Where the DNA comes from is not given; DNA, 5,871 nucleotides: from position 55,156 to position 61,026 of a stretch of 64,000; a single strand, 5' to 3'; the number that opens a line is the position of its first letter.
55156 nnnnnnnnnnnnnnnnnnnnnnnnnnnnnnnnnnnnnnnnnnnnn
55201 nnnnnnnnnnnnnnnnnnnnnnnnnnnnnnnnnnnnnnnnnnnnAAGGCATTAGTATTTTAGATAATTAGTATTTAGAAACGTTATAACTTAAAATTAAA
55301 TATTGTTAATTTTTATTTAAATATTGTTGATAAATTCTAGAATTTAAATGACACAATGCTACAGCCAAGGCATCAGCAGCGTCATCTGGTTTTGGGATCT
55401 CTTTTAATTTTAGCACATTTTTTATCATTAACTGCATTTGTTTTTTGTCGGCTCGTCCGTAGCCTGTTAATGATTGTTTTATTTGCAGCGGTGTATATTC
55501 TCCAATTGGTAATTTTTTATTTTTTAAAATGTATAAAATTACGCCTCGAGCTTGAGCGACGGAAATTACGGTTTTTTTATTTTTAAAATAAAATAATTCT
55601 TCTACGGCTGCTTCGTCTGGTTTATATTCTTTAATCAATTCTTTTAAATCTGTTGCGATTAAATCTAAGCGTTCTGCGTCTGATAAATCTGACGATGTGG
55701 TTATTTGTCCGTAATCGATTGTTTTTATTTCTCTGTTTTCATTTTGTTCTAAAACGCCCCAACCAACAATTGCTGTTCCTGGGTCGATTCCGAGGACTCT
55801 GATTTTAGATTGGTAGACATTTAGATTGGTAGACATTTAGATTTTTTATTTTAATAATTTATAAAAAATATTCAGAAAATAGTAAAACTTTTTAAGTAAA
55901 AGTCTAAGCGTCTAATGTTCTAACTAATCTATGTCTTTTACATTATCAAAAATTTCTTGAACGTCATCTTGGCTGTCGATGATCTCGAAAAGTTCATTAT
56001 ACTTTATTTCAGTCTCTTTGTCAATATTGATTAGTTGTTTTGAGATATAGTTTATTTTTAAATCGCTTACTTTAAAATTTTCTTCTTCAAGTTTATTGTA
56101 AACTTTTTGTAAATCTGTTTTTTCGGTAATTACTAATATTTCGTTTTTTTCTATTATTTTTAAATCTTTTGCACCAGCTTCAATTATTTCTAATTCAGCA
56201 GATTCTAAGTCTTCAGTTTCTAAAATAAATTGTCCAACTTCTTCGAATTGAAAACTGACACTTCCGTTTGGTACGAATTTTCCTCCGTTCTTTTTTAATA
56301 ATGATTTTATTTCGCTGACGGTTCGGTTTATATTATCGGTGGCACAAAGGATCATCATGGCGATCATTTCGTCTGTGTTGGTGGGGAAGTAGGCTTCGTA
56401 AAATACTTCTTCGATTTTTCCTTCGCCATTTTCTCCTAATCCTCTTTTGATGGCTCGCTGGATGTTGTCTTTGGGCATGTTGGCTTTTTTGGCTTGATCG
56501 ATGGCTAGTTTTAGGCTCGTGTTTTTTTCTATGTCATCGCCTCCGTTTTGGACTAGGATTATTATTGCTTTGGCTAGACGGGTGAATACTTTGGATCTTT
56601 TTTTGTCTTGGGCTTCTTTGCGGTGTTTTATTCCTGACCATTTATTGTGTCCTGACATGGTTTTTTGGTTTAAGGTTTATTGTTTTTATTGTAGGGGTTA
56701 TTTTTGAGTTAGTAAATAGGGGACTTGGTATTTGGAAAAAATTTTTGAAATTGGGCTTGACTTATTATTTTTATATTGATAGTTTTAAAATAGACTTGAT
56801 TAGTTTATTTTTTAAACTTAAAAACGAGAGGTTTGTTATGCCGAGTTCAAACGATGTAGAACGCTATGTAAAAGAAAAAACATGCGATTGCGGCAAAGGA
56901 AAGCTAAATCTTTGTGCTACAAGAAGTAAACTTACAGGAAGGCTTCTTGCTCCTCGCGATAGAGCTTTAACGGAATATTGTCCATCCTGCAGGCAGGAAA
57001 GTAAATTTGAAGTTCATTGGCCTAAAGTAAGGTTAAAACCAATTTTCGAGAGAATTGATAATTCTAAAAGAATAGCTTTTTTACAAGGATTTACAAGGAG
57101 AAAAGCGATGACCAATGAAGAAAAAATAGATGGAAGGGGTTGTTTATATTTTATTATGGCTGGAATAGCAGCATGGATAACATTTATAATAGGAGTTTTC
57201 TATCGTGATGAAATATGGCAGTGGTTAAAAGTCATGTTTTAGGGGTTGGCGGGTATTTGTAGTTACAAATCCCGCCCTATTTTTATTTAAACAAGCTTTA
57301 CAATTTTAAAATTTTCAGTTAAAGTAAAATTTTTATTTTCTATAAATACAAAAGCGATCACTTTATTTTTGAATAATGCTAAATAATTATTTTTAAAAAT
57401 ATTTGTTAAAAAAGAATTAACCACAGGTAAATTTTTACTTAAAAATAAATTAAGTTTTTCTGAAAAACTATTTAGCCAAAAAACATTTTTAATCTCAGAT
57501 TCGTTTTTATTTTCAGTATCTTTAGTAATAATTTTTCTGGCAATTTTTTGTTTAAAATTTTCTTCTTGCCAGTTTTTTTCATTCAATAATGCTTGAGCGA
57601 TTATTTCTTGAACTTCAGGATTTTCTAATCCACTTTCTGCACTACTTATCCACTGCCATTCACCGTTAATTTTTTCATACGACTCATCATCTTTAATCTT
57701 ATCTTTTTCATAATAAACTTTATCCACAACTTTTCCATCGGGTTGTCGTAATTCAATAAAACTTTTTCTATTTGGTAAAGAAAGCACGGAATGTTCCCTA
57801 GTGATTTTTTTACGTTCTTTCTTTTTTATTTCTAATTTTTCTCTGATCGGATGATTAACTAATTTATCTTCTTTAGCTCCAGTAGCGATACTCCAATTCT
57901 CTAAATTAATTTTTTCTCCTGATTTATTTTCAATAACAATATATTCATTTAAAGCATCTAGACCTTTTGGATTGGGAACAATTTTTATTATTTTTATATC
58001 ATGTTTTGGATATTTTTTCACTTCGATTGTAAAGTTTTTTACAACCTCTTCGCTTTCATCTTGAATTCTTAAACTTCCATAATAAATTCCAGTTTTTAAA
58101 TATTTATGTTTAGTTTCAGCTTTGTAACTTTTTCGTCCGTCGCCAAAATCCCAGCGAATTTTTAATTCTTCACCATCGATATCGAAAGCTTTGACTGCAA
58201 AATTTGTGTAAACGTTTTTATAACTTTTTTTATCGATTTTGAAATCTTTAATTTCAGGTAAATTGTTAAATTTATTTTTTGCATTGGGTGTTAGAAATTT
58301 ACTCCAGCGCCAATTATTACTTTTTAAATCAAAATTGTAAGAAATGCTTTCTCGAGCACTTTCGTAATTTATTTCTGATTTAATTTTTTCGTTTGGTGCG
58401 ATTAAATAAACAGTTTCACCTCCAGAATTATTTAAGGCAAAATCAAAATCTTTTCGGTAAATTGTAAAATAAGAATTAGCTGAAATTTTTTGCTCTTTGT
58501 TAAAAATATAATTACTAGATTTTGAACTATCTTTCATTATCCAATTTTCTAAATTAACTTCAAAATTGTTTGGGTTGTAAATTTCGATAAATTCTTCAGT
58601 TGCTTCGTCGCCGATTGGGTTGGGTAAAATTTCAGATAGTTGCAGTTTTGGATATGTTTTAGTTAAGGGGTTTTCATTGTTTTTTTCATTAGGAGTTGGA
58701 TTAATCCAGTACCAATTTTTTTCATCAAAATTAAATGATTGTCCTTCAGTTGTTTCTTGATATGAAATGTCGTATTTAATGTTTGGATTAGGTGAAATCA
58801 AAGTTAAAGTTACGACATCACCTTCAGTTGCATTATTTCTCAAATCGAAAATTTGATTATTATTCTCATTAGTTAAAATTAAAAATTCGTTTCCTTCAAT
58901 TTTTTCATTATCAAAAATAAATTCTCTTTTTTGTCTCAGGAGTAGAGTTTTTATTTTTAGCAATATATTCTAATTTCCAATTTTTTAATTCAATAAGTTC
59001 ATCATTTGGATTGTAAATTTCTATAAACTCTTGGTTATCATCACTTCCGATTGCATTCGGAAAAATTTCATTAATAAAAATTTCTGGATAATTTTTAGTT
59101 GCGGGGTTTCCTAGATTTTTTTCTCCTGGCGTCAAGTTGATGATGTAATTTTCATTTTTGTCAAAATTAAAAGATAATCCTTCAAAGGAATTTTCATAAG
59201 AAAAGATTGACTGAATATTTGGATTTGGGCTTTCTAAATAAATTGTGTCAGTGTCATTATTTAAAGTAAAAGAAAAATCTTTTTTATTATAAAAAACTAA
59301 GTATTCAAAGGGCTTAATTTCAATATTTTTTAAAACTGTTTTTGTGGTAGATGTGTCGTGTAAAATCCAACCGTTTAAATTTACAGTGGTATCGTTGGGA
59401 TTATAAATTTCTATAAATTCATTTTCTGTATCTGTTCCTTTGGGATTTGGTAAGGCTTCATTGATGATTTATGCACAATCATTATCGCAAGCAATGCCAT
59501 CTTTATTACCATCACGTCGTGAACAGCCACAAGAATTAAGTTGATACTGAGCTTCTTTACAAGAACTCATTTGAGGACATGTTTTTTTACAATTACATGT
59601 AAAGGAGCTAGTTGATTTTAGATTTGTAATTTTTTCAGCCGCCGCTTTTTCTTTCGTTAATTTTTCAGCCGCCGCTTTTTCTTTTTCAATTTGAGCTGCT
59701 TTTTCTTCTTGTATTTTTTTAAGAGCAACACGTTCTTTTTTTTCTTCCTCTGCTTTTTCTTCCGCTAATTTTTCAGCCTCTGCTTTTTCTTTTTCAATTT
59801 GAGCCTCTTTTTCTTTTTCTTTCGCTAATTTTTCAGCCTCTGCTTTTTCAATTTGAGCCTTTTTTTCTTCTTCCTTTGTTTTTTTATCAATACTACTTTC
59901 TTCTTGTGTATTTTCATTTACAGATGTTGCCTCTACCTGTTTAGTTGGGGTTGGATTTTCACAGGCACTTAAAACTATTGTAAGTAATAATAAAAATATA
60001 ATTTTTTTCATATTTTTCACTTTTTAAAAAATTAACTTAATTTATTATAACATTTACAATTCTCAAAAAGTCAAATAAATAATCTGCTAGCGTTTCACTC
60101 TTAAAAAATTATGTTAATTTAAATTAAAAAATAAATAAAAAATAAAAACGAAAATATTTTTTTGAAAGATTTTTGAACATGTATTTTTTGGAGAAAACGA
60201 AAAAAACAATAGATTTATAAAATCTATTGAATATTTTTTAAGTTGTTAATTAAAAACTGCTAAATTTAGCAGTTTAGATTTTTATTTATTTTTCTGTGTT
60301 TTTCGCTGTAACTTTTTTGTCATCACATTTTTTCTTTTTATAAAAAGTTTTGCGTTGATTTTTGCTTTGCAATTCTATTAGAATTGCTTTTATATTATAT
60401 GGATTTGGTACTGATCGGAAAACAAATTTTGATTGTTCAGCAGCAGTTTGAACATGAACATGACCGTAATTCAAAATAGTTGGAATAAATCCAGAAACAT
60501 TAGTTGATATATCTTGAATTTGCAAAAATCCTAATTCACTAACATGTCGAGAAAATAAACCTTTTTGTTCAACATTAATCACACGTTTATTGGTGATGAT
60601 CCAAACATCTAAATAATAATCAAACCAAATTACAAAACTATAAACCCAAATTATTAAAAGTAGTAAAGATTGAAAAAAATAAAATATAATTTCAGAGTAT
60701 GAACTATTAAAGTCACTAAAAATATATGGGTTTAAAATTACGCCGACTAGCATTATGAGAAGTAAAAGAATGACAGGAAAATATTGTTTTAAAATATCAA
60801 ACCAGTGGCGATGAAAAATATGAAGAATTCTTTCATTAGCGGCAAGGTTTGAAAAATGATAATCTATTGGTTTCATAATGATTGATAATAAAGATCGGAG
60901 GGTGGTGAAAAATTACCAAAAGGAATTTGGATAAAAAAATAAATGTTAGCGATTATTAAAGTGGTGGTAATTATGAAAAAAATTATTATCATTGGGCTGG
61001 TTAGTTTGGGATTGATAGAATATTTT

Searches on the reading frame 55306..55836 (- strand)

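Call 24: search_protein_families(library=pfam, proteins=[window:55306-55836:-], max_evalue=0.00001)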
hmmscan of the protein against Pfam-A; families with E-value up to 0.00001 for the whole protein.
window:55306-55836:- (176 aa): 1 family
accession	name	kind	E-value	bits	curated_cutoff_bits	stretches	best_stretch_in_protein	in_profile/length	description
PF02075.23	RuvC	-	6.5e-49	166.1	22.2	1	14-163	1-148/148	Crossover junction endodeoxyribonuclease RuvC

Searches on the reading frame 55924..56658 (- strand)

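Call 10: search_protein_families(library=pfam, proteins=[window:55924-56658:-])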
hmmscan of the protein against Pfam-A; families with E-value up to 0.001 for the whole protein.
window:55924-56658:- (244 aa): 2 families
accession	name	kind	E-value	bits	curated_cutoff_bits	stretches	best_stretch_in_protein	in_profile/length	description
PF01709.26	Transcrip_reg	-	7.8e-37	126.9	27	1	83-240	2-160/160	TACO1/YebC second and third domain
PF20772.2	TACO1_YebC_N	-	2.5e-29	102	36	1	5-76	1-73/73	TACO1/YebC protein N-terminal domain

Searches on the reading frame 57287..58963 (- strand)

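Call 24: search_protein_families(library=pfam, proteins=[window:57287-58963:-], max_evalue=0.00001)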
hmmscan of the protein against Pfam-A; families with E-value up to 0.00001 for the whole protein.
window:57287-58963:- (558 aa): 3 families
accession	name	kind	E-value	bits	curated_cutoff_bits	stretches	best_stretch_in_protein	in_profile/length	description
PF00932.25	LTD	-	3.1e-25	89.1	34.3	2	103-200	4-107/109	Lamin Tail Domain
PF18911.6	PKD_4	-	2.5e-10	40.7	27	1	236-309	4-77/85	PKD domain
PF00801.26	PKD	-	7.8e-07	29.4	23.5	1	257-314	23-79/80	PKD domain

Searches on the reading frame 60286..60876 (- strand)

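Call 24: search_protein_families(library=pfam, proteins=[window:60286-60876:-], max_evalue=0.00001)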
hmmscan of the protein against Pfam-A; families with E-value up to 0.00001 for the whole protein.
window:60286-60876:- (196 aa): 1 family
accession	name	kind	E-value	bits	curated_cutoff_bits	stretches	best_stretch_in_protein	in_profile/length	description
PF03703.20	bPH_2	-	2.4e-07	31.3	22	1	92-165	6-77/78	Bacterial PH domain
